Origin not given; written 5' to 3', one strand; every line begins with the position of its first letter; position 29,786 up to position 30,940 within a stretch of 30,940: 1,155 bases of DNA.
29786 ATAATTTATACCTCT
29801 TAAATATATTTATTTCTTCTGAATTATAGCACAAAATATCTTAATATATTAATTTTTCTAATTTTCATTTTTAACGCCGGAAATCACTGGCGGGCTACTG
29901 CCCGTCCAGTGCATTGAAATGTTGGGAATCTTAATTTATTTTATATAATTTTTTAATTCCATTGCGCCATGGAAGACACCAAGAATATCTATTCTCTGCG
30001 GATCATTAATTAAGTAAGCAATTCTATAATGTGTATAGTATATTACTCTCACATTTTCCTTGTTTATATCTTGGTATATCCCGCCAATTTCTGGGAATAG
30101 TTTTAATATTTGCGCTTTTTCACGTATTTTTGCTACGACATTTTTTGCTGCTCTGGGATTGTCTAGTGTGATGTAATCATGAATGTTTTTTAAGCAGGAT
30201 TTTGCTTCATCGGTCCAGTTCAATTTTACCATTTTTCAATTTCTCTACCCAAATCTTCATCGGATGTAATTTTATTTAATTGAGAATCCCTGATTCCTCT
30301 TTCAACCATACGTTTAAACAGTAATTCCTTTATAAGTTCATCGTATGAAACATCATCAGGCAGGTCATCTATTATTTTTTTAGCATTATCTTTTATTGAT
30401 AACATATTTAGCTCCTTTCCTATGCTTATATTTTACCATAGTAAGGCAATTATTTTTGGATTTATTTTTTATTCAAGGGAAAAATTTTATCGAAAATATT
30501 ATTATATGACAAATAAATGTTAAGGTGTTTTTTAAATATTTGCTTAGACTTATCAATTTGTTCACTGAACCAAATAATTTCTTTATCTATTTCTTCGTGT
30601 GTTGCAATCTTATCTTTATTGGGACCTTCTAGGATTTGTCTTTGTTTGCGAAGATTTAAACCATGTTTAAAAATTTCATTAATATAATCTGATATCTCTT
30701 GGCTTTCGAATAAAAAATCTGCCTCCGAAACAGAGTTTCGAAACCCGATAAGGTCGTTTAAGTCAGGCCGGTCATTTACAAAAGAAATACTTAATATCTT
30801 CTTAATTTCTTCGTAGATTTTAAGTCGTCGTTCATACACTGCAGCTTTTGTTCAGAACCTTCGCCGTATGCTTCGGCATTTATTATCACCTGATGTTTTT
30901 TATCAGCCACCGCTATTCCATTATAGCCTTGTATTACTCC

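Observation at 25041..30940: Integron-type gene-cassette array (at least 8 attC-like sites, minus strand) with no integrase in the window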

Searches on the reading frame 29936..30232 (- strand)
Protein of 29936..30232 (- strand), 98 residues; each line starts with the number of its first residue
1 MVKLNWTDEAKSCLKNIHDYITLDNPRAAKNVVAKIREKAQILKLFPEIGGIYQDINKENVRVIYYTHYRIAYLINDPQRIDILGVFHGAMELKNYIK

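Call 11: search_protein_families(library=pfam, max_evalue=0.01, proteins=[window:29936-30232:-])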
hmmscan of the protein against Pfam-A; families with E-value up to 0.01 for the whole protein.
window:29936-30232:- (98 aa): 1 family
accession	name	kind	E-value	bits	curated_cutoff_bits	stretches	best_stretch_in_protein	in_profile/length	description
PF05016.21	ParE_toxin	-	1.3e-17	64.5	23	1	5-92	2-88/89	ParE toxin of type II toxin-antitoxin system, parDE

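Call 12: find_encoding_contigs(protein=window:29936-30232:-, flank=10000, max_places=6)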
Protein window:29936-30232:- (98 aa): no gene with exactly this product is on record in the collection.

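Call 16: find_related_loci(query=window:29936-30232:-, collection=genome_contigs, flank=10000)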
Query window:29936-30232:- (98 aa) in genome_contigs; peptide patterns used: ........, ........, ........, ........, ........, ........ (x = any residue, [..] = any of these).
59 stretches matched a pattern; 10 encode a relative of the query (tblastn E <= 1e-3); 10 distinct loci.
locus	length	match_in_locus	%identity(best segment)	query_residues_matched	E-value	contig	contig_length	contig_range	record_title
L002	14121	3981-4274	83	1-98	6e-54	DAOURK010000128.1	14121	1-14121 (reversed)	MAG TPA_asm: Pseudomonadota bacterium isolate CSMAG_150 CSMAG_150_k141_33809_length_14121_cov_1257.9410, whole genome sh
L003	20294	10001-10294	80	1-98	9e-51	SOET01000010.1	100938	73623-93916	MAG: Candidatus Kuenenia hertensis isolate YC6 NODE_549_length_100938_cov_273.723313, whole genome shotgun sequence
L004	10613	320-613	79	1-98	4e-50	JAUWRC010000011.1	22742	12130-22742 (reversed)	MAG: Clostridia bacterium isolate CSMAG_2518 CSMAG_2518_k141_906454_length_22742_cov_7.7730, whole genome shotgun sequen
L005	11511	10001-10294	80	1-98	4e-50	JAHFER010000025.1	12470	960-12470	MAG: Nitrospirae bacterium isolate nzgw273 NODE_11323_length_12471_cov_3.043077, whole genome shotgun sequence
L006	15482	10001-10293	92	1-98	2e-47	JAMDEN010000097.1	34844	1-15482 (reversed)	MAG: Actinomycetota bacterium isolate FK_Sedi_B_Bin.100 NODE_3570_length_34844_cov_16.3197, whole genome shotgun sequenc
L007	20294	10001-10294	58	1-98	9e-40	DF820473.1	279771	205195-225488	Bacterium UASB270 DNA, scaffold: UASB270_scaffold_11, whole genome shotgun sequence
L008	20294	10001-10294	59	1-98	5e-38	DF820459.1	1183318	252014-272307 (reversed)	Bacterium UASB14 DNA, scaffold: UASB14_scaffold_5, whole genome shotgun sequence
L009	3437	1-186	84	37-98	4e-32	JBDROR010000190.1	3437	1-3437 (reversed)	MAG: bacterium isolate MEGAHIT-group-1.965 k141_13019924, whole genome shotgun sequence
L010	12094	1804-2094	51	1-97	1e-30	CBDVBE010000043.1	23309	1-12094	MAG TPA_asm: uncultured bacterium isolate SRR22302353_binner13_Refined_44 genome assembly, contig: ERZ25073599.728, whol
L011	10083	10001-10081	85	1-27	1e-12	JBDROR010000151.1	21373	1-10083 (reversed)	MAG: bacterium isolate MEGAHIT-group-1.965 k141_515909, whole genome shotgun sequence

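Call 33: find_related_loci(query=window:29936-30232:-, collection=metagenome_contigs, flank=10000)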
Query window:29936-30232:- (98 aa) in metagenome_contigs; peptide patterns used: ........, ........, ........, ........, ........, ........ (x = any residue, [..] = any of these).
94 stretches matched a pattern; 22 encode a relative of the query (tblastn E <= 1e-3); 22 distinct loci.
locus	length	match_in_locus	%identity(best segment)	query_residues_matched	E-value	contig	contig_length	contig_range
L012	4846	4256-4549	96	1-98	2e-61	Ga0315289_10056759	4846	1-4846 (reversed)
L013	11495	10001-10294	96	1-98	7e-61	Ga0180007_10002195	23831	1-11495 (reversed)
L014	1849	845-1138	89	1-98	5e-59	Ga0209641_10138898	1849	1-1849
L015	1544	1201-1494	86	1-98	3e-58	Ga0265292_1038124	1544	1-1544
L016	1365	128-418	85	1-97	2e-56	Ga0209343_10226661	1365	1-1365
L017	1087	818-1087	84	1-90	2e-52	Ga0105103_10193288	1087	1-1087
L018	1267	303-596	61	1-98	8e-41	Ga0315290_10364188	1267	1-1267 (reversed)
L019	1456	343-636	61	1-98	4e-37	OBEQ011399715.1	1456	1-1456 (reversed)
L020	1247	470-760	48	1-97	3e-29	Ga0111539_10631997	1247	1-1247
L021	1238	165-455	46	1-97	1e-27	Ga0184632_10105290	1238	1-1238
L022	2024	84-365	47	4-97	4e-27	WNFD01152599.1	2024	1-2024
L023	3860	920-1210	47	1-97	6e-27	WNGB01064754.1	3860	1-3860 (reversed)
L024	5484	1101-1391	47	1-97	9e-27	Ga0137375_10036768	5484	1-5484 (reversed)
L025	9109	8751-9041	46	1-97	1e-26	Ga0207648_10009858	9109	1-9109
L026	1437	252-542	46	1-97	1e-26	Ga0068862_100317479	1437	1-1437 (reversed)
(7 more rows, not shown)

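Call 47: find_homologous_proteins(query=L013:462-977:+, max_evalue=1e-10)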
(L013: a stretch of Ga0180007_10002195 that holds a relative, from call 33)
Query L013:462-977:+ (171 aa): 3 proteins with E <= 1e-10 among 135 candidates.
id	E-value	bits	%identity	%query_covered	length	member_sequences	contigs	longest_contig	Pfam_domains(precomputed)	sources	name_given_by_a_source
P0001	3.1e-98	344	94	100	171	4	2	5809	-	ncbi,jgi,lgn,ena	ncbi:MAG: hypothetical protein ABIA17_06570 [Elusimicrobiota bacterium]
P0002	5.0e-59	217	62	99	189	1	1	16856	-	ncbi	ncbi:MAG: hypothetical protein ABIB46_02165 [bacterium]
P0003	1.3e-43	166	54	91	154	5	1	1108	-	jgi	-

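Call 48: list_cluster_members(proteins=[L013:462-977:+])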
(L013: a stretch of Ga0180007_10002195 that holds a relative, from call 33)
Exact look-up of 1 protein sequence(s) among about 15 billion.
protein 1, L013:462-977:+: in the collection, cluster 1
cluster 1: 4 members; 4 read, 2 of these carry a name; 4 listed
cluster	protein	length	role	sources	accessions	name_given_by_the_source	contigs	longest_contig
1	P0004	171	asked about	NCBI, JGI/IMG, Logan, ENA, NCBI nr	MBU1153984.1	hypothetical protein KKB84_08520 [bacterium] | hypothetical protein [bacterium]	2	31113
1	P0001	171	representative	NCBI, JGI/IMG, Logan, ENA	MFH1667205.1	MAG: hypothetical protein ABIA17_06570 [Elusimicrobiota bacterium]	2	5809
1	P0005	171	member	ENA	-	-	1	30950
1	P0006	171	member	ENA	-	-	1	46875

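Call 49: find_encoding_contigs(protein=P0004, flank=10000, max_places=6)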
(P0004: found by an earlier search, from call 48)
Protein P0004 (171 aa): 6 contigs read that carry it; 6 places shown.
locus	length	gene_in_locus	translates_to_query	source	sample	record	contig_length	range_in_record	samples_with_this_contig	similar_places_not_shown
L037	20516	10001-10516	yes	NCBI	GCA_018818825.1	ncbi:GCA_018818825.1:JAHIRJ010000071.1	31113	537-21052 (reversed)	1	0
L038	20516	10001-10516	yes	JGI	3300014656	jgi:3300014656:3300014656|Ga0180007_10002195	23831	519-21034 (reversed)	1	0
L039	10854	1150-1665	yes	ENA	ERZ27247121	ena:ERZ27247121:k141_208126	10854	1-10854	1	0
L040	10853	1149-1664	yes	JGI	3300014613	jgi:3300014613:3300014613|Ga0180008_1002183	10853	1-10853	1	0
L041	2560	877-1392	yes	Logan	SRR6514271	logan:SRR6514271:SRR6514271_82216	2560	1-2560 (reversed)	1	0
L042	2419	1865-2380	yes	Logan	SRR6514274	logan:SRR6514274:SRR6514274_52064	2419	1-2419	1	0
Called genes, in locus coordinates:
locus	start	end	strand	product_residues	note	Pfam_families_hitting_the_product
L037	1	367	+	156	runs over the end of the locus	PF17179:Fer4_22 (faint), PF13183:Fer4_8 (faint), PF14697:Fer4_21 (faint), PF13237:Fer4_10, PF00037:Fer4 (weak), PF12838:Fer4_7, PF13187:Fer4_9, PF00037:Fer4, +6 more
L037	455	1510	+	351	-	PF00146:NADHdh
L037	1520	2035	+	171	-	PF00499:Oxidored_q3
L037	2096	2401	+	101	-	PF00420:Oxidored_q2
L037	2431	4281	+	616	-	PF00662:Proton_antipo_N, PF00361:Proton_antipo_M, PF01010:Proton_antipo_C (faint)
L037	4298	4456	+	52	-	-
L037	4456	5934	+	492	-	PF00361:Proton_antipo_M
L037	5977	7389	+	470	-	PF00361:Proton_antipo_M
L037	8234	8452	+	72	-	PF09720:Unstab_antitox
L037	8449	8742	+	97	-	-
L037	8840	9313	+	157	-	PF20603:Bact_hydrolase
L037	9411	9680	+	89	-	PF13711:DUF4160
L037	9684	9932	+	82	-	PF10387:DUF2442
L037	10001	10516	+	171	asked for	-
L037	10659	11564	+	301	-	PF01545:Cation_efflux, PF16916:ZT_dimer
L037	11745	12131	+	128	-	-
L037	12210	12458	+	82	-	-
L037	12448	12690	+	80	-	PF10049:DUF2283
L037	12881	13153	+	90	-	-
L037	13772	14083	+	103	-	-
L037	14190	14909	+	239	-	PF00106:adh_short, PF08659:KR (weak), PF13561:adh_short_C2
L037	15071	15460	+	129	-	PF05168:HEPN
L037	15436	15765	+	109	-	PF01909:NTP_transf_2, PF18765:Polbeta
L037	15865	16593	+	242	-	PF23023:Anti-Pycsar_Apyc1 (weak), PF00753:Lactamase_B, PF19583:ODP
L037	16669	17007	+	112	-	PF12675:DUF3795 (faint)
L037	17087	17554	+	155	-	PF13527:Acetyltransf_9 (faint), PF00583:Acetyltransf_1, PF13673:Acetyltransf_10, PF13508:Acetyltransf_7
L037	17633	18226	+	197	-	PF06445:GyrI-like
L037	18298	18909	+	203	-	PF06445:GyrI-like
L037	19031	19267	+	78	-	-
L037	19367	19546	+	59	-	-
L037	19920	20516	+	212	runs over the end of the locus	-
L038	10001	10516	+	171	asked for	-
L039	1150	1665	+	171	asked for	-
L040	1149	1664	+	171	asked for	-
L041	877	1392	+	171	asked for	-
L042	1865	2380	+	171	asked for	-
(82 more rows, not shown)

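Call 56: search_protein_families(library=ncbifam, max_evalue=0.001, proteins=[window:29936-30232:-])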
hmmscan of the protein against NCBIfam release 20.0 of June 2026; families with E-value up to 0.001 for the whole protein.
window:29936-30232:- (98 aa): 1 family
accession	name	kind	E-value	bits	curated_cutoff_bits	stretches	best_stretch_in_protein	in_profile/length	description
TIGR02385.1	RelE_StbE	subfamily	0.00018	21.9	27.9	1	3-86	1-81/88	type II toxin-antitoxin system mRNA interferase toxin, RelE/StbE family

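Call 72: search_protein_families(library=pfam, max_evalue=0.001, proteins=[L037:7696-7881:+, L037:7888-8094:+])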
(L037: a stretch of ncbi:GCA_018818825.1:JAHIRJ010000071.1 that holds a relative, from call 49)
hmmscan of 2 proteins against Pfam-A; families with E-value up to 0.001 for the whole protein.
L037:7696-7881:+ (61 aa): 0 families

L037:7888-8094:+ (68 aa): 0 families

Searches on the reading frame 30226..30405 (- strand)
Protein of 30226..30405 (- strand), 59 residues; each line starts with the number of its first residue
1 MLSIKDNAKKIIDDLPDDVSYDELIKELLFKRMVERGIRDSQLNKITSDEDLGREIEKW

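Call 11: search_protein_families(library=pfam, max_evalue=0.01, proteins=[window:30226-30405:-])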
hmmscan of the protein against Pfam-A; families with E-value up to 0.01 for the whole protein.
window:30226-30405:- (59 aa): 1 family
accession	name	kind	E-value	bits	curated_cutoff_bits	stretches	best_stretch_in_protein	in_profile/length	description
PF21698.3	Spo16_C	-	0.00083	19.5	27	1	18-46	1-29/43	Spo16 protein, C-terminal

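Call 31: find_encoding_contigs(protein=window:30226-30405:-, flank=10000, max_places=10)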
Protein window:30226-30405:- (59 aa): no gene with exactly this product is on record in the collection.

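Call 56: search_protein_families(library=ncbifam, max_evalue=0.001, proteins=[window:30226-30405:-])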
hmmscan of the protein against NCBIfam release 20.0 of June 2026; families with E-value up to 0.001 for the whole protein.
window:30226-30405:- (59 aa): 0 families

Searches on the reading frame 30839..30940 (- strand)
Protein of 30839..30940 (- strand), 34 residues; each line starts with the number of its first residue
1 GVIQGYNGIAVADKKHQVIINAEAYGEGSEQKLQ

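Call 69: search_dna_similar(query=window:30839-30940:-, collection=plasmids, mode=protein, max_evalue=1, max_rows=8)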
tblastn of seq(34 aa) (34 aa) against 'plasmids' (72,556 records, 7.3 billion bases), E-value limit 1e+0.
Records with a match: 2; places in all: 2; records where one place covers at least 80% of the query: 2.
Best place of each record, by identity: 60-80% 1; <60% 1.
By first word of the organism name: Pseudoalteromonas 2.
By predicted mobility (MOB-suite, as given by PLSDB): non-mobilizable 2.
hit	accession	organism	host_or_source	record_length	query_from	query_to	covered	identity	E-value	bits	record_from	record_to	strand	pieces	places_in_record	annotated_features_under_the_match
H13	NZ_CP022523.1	Pseudoalteromonas sp. NC201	pure culture,sea water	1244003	1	34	100%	60.0%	9e-6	46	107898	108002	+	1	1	none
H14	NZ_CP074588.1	Pseudoalteromonas piscicida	mixed culture,water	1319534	1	34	100%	54.3%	2e-4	42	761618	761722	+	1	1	none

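Call 70: get_annotated_region(hit=H13, flank=2500)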
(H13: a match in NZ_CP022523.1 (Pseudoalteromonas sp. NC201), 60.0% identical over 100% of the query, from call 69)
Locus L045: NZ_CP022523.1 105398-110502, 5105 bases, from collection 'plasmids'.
description: Pseudoalteromonas sp. NC201 plasmid pNC201, complete sequence
organism: Pseudoalteromonas sp. NC201 (NCBI taxid 1514074)
taxonomy: Bacteria; Pseudomonadota; Gammaproteobacteria; Alteromonadales; Pseudoalteromonadaceae; Pseudoalteromonas; Pseudoalteromonas sp. NC201
host: -; source: pure culture,sea water; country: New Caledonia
typing (MOB-suite, as given by PLSDB): non-mobilizable
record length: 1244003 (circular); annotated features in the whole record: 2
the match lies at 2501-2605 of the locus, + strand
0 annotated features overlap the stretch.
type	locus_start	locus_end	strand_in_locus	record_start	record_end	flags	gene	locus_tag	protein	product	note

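Call 72: search_protein_families(library=pfam, max_evalue=0.001, proteins=[L045:1964-3316:+])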
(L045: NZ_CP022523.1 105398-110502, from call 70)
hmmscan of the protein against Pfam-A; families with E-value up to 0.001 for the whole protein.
L045:1964-3316:+ (450 aa): 3 families
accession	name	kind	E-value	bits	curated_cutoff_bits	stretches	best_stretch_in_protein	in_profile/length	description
PF13751.12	DDE_Tnp_1_6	-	1.9e-28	99.7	25.1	1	317-445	2-124/125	Transposase DDE domain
PF05598.16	DUF772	-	1.5e-12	47.8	23.1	1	1-62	9-74/74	Transposase domain (DUF772)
PF01609.27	DDE_Tnp_1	-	3.8e-06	27.3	23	1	174-442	25-200/200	Transposase DDE domain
